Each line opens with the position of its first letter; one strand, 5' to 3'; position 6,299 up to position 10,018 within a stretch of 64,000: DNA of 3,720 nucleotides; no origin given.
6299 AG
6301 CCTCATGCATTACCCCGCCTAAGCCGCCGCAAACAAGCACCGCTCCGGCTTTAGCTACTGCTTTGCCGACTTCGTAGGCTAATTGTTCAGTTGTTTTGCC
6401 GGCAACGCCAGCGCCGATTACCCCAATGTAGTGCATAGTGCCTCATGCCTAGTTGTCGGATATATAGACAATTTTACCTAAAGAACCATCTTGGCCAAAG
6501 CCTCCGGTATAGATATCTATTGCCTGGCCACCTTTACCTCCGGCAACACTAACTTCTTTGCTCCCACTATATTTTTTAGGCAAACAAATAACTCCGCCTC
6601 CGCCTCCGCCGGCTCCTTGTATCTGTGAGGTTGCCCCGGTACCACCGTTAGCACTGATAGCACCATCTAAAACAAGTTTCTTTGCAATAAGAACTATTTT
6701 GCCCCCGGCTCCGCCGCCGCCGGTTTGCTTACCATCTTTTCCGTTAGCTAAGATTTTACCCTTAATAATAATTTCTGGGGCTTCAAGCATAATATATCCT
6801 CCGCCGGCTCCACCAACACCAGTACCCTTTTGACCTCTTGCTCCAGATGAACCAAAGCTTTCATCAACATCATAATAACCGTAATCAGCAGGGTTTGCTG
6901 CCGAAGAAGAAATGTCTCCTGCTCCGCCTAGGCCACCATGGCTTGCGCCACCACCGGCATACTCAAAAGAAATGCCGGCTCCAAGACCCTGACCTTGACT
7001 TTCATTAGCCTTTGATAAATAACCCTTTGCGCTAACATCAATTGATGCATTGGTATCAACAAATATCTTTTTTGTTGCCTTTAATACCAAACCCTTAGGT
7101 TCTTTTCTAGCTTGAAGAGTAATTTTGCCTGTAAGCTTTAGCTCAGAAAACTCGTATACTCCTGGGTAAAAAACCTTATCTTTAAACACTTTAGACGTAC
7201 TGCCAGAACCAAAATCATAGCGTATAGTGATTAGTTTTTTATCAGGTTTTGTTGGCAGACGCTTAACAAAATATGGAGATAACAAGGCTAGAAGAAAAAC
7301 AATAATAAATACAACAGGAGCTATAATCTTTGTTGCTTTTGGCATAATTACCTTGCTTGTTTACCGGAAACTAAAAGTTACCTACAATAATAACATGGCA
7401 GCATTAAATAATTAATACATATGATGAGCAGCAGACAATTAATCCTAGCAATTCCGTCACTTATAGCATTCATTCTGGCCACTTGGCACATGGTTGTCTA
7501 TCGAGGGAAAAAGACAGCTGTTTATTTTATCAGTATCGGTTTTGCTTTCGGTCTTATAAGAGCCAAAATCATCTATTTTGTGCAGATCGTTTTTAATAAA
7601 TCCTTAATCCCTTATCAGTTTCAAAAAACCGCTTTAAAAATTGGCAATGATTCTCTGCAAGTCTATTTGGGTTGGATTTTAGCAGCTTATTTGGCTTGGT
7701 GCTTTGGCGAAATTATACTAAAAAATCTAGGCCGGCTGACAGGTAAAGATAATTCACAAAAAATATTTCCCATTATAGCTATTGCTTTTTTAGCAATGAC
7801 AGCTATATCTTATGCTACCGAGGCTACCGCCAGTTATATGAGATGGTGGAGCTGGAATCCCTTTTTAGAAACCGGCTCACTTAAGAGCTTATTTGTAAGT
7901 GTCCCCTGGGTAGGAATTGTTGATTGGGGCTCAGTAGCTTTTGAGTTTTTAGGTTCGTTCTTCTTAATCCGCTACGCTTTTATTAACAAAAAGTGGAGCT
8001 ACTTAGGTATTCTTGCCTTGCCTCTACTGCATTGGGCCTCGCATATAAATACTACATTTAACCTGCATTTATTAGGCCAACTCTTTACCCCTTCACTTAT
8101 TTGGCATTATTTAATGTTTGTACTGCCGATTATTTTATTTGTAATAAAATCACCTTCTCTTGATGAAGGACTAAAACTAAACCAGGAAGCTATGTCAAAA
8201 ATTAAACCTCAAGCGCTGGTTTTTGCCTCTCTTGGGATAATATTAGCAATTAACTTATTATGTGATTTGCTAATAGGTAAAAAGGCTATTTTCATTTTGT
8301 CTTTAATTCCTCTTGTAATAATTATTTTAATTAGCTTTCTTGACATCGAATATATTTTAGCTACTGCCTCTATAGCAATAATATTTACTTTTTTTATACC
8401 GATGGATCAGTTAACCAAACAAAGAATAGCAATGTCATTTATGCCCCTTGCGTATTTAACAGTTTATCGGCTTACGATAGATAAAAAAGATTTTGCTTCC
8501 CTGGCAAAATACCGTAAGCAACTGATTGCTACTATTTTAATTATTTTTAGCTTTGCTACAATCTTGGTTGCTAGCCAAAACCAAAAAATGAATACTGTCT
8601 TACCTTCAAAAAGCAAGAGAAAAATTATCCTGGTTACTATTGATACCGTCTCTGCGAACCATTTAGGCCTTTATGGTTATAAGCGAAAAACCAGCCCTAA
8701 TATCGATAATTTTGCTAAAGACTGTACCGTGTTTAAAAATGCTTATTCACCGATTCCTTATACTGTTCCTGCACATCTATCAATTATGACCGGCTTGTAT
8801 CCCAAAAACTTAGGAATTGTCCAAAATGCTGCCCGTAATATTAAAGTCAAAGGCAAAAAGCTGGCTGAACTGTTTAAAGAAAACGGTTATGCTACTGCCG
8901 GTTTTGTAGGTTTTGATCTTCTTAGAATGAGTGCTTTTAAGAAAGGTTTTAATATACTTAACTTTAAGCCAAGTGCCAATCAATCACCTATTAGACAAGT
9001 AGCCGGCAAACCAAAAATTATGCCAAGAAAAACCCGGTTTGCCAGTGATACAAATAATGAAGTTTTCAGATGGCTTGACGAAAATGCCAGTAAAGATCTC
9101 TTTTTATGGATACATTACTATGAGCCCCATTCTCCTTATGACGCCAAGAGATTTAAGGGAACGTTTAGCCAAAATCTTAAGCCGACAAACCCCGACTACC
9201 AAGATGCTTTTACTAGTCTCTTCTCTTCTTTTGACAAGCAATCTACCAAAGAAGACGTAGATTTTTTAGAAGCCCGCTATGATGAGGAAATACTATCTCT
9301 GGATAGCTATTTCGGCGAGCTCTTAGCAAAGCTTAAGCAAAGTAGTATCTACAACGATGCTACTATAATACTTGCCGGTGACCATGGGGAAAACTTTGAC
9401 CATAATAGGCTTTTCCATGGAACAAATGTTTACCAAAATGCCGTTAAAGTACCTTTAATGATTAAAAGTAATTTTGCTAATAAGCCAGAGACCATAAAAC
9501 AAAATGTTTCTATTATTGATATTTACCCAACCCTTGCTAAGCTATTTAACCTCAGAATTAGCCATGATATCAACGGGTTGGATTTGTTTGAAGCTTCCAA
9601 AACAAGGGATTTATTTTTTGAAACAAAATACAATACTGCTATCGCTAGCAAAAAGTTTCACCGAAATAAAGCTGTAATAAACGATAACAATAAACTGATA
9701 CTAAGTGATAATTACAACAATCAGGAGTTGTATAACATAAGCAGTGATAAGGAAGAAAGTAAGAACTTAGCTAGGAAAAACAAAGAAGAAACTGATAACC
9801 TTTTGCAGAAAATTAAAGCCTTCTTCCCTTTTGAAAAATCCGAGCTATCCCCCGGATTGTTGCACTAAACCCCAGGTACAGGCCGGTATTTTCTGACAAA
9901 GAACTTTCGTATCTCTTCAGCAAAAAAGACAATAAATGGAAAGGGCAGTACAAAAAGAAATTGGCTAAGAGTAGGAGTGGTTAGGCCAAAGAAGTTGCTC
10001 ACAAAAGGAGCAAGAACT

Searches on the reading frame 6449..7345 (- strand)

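Call 76: search_protein_families(library=pfam, proteins=[window:6449-7345:-], max_evalue=0.0001)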
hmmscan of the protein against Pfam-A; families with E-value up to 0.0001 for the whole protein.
window:6449-7345:- (298 aa): 0 families

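Call 77: search_protein_families(library=ncbifam, proteins=[window:6449-7345:-], max_evalue=0.001)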
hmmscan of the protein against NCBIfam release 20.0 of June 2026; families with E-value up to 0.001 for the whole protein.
window:6449-7345:- (298 aa): 1 family
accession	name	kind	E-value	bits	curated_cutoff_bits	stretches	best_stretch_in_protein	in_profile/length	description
NF047640.1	gliding_AgmC_N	equivalog_domain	3e-06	26.4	275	1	104-270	223-409/412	adventurous gliding motility protein AgmC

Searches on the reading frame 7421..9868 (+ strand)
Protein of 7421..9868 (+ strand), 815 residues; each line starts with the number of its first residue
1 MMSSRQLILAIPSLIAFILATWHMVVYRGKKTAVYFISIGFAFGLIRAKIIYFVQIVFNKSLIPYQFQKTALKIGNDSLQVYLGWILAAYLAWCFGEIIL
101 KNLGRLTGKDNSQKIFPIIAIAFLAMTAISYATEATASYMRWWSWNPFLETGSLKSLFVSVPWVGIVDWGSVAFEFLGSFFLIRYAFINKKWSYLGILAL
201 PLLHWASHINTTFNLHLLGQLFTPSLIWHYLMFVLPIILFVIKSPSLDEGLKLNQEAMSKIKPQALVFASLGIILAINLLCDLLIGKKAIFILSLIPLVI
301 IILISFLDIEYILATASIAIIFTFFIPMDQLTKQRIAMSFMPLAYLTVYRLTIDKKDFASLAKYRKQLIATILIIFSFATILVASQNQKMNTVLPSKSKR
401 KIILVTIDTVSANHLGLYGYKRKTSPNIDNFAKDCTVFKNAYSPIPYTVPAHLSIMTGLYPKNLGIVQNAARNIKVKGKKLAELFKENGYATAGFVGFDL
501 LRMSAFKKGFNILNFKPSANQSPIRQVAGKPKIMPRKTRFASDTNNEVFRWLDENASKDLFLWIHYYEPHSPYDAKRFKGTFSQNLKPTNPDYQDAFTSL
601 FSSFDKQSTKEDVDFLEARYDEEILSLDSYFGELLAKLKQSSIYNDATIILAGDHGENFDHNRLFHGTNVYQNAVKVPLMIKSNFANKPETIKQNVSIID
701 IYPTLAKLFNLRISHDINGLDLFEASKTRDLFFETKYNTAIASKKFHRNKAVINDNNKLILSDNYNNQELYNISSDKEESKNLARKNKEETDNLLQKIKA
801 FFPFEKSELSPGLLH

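Call 76: search_protein_families(library=pfam, proteins=[window:7421-9868:+], max_evalue=0.0001)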
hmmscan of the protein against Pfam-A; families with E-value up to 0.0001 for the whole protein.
window:7421-9868:+ (815 aa): 3 families
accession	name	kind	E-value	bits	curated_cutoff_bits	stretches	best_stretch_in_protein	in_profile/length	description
PF00884.28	Sulfatase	-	5.4e-43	147.9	25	1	402-710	3-300/301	Sulfatase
PF01663.27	Phosphodiest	-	6.3e-17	62.6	23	1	403-656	2-220/342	Type I phosphodiesterase / nucleotide pyrophosphatase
PF16347.10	SGSH_C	-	8.4e-06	26.4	29.3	1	664-790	5-138/154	N-sulphoglucosamine sulphohydrolase, C-terminal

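Call 77: search_protein_families(library=ncbifam, proteins=[window:7421-9868:+], max_evalue=0.001)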
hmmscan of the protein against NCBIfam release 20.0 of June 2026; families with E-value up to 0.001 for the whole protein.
window:7421-9868:+ (815 aa): 13 families
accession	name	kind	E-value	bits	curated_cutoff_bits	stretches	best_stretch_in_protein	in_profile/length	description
NF010322.0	PRK13759.1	equivalog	5e-40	137.4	481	2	540-790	184-443/486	arylsulfatase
TIGR03417.1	chol_sulfatase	equivalog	5.8e-31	107.9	433.45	2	558-791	183-427/500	choline-sulfatase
NF052527.1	Mn_arylsulf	exception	1.3e-22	80.3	850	2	609-790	256-438/479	manganese-dependent arylsulfatase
NF045661.1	HdlasePehA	equivalog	1.5e-21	76.6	900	2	606-723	270-389/506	phosphoric/sulfuric ester hydrolase PehA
NF007933.0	PRK10649.1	subfamily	2.4e-08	33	404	1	398-491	235-323/577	phosphoethanolamine transferase CptA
NF012179.0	CptA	domain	7.9e-08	31.4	900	1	383-456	211-284/556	phosphoethanolamine transferase CptA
NF008593.0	PRK11560.1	equivalog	3.3e-07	28.9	493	0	605-682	422-495/563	kdo(2)-lipid A phosphoethanolamine 7''-transferase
NF033670.1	polymyxin_MCR6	exception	1.9e-06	27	1235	0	554-711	377-525/538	MCR-6 family phosphoethanolamine--lipid A transferase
NF012159.0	polymyxin_MCR2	exception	2.1e-06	26.8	1200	0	554-711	377-525/538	MCR-2 family phosphoethanolamine--lipid A transferase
NF028537.1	P_eth_NH2_trans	domain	2.4e-05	23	500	0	326-443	139-269/527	phosphoethanolamine--lipid A transferase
NF047438.1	polymyxin_MCR12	exception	7.5e-05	21.3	1200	0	612-668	415-472/548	MCR-12 family phosphoethanolamine--lipid A transferase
NF000465.1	polymyxin_MCR1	exception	0.00078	18.4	1100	0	555-709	380-526/541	MCR-1 family phosphoethanolamine--lipid A transferase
NF051873.1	AlkPhosPhoY32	equivalog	0.00082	18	1000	0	396-473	17-94/539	alkaline phosphatase PhoY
